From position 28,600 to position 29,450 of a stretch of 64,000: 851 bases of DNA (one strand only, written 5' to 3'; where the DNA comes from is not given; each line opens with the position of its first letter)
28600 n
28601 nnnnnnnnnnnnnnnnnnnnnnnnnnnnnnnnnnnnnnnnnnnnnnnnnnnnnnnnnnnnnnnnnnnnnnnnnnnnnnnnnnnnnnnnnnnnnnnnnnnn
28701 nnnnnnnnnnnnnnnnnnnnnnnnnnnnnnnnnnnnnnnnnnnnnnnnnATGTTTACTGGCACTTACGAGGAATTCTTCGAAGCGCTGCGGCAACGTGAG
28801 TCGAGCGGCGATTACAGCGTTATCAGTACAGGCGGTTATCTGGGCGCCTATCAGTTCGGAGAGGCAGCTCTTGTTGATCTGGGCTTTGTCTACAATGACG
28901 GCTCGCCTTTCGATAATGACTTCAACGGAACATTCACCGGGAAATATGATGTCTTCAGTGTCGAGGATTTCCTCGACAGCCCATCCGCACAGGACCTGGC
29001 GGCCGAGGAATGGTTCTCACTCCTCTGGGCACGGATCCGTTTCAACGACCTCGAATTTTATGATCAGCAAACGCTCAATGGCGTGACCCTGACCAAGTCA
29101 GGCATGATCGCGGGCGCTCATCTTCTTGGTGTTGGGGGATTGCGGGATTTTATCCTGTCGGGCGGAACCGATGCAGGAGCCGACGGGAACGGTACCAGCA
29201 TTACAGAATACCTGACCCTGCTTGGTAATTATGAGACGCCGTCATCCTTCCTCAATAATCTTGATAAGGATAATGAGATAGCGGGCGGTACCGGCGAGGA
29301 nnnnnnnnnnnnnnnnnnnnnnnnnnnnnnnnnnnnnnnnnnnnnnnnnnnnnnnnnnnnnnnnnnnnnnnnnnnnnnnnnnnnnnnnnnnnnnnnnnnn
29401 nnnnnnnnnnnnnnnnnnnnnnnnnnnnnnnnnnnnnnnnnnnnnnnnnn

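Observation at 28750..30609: RTX-repeat protein with an N-terminal Rpf-like transglycosylase domain, lacking both a signal peptide and a C-terminal T1SS signal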

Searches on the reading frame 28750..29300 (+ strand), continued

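Call 56: fold_search(model_id=the predicted structure, library=viral)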
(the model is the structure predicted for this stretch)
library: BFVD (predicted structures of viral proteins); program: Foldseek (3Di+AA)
matches with E <= 10: 240; with E <= 0.001: 10
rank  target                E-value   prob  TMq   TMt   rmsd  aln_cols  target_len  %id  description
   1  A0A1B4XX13            1.8e-09  1.00  0.71  0.57   5.3       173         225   28  Peptidoglycan-binding [Tenacibaculum phage pT24]
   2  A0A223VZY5            2.4e-09  1.00  0.72  0.17   9.6       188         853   30  Baseplate hub + tail lysozyme [Agrobacterium phage Atu_ph04]
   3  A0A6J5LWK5            9.4e-09  1.00  0.69  0.56   9.3       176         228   28  Uncharacterized protein [uncultured Caudovirales phage]
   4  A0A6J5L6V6            7.0e-08  1.00  0.67  0.18   3.7       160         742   29  Gp5/Type VI secretion system Vgr protein OB-fold domain-containing protein [uncultured Caudovirales phage]
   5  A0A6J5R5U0            3.9e-07  1.00  0.76  0.22   4.3       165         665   25  Uncharacterized protein [uncultured Caudovirales phage]
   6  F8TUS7                6.2e-07  1.00  0.57  0.17   4.1       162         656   27  (no name in the UniProt tables at hand)
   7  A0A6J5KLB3            1.3e-05  1.00  0.59  0.13   5.0       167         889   23  Transglycosylase SLT domain-containing protein [uncultured Caudovirales phage]
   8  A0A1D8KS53            1.3e-04  1.00  0.62  0.12   4.7       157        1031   22  Uncharacterized protein [Synechococcus phage S-WAM1]
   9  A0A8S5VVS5            1.8e-04  1.00  0.61  0.10  13.7       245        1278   19  (no name in the UniProt tables at hand)
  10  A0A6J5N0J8            8.4e-04  1.00  0.58  0.57   3.6       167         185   16  Transglycosylase SLT domain-containing protein [uncultured Caudovirales phage]
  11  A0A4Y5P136            1.5e-03  1.00  0.57  0.12   7.5       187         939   20  (no name in the UniProt tables at hand)
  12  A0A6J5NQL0            2.2e-03  1.00  0.48  0.48   6.5       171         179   20  Transglycosylase SLT domain 1 [uncultured Caudovirales phage]
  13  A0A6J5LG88            2.6e-03  1.00  0.48  0.19  18.0       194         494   20  Uncharacterized protein [uncultured Caudovirales phage]
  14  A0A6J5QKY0            3.7e-03  1.00  0.48  0.59   5.5       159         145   18  Transglycosylase SLT domain-containing protein [uncultured Caudovirales phage]
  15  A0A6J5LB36            5.2e-03  1.00  0.56  0.47   5.8       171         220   18  Uncharacterized protein [uncultured Caudovirales phage]
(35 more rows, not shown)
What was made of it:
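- BFVD hits to phage baseplate hub/tail lysozyme and gp5/Vgr-type proteins at 25-30% identity (call 56).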

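Call 66: search_protein_families(library=pfam, alignment_id=A6, max_evalue=0.01)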
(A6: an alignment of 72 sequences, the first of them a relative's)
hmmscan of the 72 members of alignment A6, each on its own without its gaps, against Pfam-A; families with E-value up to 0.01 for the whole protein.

A. member 1, P0123 (252 aa): 1 family
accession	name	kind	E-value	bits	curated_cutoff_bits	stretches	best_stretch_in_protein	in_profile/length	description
PF00353.25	HemolysinCabind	-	5.7e-06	26.6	23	1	207-230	6-29/36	RTX calcium-binding nonapeptide repeat (4 copies)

B. families by the number of members that match (of 72 scanned): 28 families (the first 25 are shown)
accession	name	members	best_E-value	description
PF06737.19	Transglycosylas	14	9.1e-05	Transglycosylase-like domain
PF11660.13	DUF3262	7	1.2e-15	Protein of unknown function (DUF3262)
PF00353.25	HemolysinCabind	5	3.2e-12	RTX calcium-binding nonapeptide repeat (4 copies)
PF01476.26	LysM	3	1.2e-28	LysM domain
PF01551.29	Peptidase_M23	3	2.7e-16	Peptidase family M23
PF23577.1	LysM_RLK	3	3e-06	LysM domain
PF23473.1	LysM3_LYK4_5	2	6.1e-06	LYK4/5 LysM3 domain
PF01464.25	SLT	2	6.6e-05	Transglycosylase SLT domain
PF09950.15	Major_capside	1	2.9e-28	Major capsid protein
PF01471.23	PG_binding_1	1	1.7e-18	Putative peptidoglycan binding domain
PF25601.1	AAA_lid_14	1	3.5e-18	AAA+ ATPase lid domain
PF03160.20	Calx-beta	1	4.4e-15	Calx-beta domain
PF16841.11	CBM60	1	1.7e-13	Ca-dependent carbohydrate-binding module xylan-binding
PF08548.17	Peptidase_M10_C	1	1.1e-12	Peptidase M10 serralysin C terminal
PF02954.25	HTH_8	1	2e-12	Bacterial regulatory protein, Fis family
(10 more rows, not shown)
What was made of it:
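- Non-RTX relatives carry LysM (3), Peptidase_M23 (3), PG_binding_1, PG_binding_3 and an XVIPCD antibacterial-effector signal (call 66). Domain partners elsewhere in the family are peptidoglycan-specific: LysM, M23, PG_binding_1/3 (call 66). PF06737 gives weak hits in 14 of 72 relatives (call 66).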

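Call 77: fold_search(model_id=the predicted structure, library=pdb)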
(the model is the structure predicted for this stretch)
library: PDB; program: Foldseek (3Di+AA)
matches with E <= 10: 137; with E <= 0.001: 0
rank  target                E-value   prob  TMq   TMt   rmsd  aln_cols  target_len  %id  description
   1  7lam_A                7.0e-02  1.00  0.44  0.16   2.8       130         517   16  Crystal structure of Campylobacter jejuni Cj0843c lytic transglycosylase in complex with N,N',N''-triacetylchitotriose (released 2021-04-21)
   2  8gfc                  9.3e-02  0.93  0.41  0.16   8.0       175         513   16  Crystal structure of soluble lytic transglycosylase Cj0843 of Campylobacter jejuni in complex with Fv17b inhibitor (released 2023-05-24)
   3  3eo5                  1.4e-01  0.82  0.24  0.25   8.9        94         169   17  Crystal structure of the resuscitation promoting factor RpfB (released 2009-01-13)
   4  8gfb                  1.5e-01  0.96  0.44  0.17   7.0       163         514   17  Crystal structure of soluble lytic transglycosylase Cj0843 of Campylobacter jejuni in complex with Fv16b inhibitor (released 2023-05-24)
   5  4emn_B                1.5e-01  0.77  0.24  0.49   6.9        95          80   17  Crystal structure of RpfB catalytic domain in complex with benzamidine (released 2013-02-27)
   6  6cf9                  1.7e-01  0.99  0.42  0.16   4.9       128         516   17  Crystal structure of soluble lytic transglycosylase Cj0843 of Campylobacter jejuni at 2.3A resolution in I23 space group (released 2018-05-30)
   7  8gf0                  2.2e-01  0.98  0.45  0.17   3.3       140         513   16  Crystal structure of soluble lytic transglycosylase Cj0843 of Campylobacter jejuni in complex with LV8044 inhibitor (released 2023-05-24)
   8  4emn_A                2.3e-01  0.89  0.28  0.57   6.1        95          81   18  Crystal structure of RpfB catalytic domain in complex with benzamidine (released 2013-02-27)
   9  6ghz_B                2.8e-01  0.44  0.37  0.35  11.5       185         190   15  Structure of Lytic Transglycosylase MltE mutant Y192F from E.coli (released 2018-10-31)
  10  9jyy_I                2.8e-01  0.33  0.33  0.07   9.9       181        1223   15  core proteins of mature T7 (released 2024-12-11)
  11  6fbt_A                2.9e-01  0.94  0.48  0.16   6.2       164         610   13  The X-ray Structure of Lytic Transglycosylase Slt from Pseudomonas aeruginosa in complex with the reaction product NAG (released 2018-04-18)
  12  8gez                  3.3e-01  0.87  0.42  0.16   7.1       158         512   17  Crystal structure of soluble lytic transglycosylase Cj0843 of Campylobacter jejuni in complex with LV8036 inhibitor (released 2023-05-24)
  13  8rhf_B                3.3e-01  0.82  0.44  0.26   6.2       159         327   16  Lytic Transglycosylase MltD of Pseudomonas aeruginosa bound to the Natural Product Bulgecin A, with two LysM domains (released 2024-04-17)
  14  3t36_B                3.3e-01  0.63  0.40  0.39  10.1       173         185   13  Crystal structure of lytic transglycosylase MltE from Eschericha coli (released 2012-07-25)
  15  6ghz_A                3.3e-01  0.51  0.37  0.35  10.4       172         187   12  Structure of Lytic Transglycosylase MltE mutant Y192F from E.coli (released 2018-10-31)
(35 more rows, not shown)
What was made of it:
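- Foldseek against PDB gives the same ranking (call 77).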
